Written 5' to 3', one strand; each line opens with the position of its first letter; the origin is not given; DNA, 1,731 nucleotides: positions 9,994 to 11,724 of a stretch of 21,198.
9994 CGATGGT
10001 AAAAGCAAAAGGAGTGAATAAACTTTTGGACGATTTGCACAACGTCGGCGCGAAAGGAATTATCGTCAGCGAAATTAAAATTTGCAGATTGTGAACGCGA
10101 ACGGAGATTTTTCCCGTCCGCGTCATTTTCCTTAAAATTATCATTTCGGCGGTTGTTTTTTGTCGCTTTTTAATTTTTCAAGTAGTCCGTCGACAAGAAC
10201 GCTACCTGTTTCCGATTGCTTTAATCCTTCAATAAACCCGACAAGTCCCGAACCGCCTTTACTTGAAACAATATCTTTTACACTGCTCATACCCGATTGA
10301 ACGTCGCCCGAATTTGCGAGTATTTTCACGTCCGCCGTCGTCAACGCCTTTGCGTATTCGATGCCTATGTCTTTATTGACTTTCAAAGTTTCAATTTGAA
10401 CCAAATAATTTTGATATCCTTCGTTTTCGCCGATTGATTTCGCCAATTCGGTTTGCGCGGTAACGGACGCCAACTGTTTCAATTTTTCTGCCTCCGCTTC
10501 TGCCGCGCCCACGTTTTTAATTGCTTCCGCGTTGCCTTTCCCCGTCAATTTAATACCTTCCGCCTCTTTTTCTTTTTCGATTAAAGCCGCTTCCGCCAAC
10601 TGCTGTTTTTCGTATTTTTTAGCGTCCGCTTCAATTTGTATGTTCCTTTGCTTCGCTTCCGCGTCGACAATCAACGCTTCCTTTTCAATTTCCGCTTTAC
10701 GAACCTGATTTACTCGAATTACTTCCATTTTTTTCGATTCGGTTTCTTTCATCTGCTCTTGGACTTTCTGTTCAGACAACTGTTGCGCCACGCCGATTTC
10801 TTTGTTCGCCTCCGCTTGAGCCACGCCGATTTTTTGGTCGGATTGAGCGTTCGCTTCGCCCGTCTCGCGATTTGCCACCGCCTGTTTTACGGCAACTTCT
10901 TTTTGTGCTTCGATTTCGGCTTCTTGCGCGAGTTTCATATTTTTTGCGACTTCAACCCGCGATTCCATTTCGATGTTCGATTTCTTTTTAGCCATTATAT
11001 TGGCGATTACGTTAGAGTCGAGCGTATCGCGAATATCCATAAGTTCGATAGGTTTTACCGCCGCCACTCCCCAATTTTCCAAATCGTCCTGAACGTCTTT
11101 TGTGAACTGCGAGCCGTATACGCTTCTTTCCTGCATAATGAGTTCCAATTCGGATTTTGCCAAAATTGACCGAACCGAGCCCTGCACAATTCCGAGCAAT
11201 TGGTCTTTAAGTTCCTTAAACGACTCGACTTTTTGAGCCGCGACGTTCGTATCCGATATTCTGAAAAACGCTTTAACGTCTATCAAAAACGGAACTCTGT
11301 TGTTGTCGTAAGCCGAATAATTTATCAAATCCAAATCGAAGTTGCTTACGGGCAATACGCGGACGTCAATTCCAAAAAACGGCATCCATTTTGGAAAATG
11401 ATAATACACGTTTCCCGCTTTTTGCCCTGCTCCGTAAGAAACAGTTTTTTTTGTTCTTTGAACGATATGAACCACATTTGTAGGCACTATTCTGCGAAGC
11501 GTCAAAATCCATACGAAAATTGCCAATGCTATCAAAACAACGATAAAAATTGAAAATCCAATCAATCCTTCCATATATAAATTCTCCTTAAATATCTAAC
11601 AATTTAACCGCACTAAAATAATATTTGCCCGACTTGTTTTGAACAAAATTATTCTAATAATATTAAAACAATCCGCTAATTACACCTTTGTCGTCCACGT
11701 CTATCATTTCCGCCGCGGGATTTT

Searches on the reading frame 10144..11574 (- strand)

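Call 10: search_protein_families(library=pfam, proteins=[window:10144-11574:-], max_evalue=0.001)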
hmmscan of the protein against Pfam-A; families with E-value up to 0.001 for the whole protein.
window:10144-11574:- (477 aa): 1 family
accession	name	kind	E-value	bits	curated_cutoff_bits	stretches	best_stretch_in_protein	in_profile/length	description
PF01145.31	Band_7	-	1.9e-13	51.3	23.6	1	29-213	2-175/176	SPFH domain / Band 7 family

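Call 81: search_protein_families(library=padloc, proteins=[window:10144-11574:-], max_evalue=0.001)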
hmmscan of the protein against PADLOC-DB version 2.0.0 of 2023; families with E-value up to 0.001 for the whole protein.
window:10144-11574:- (477 aa): 0 families
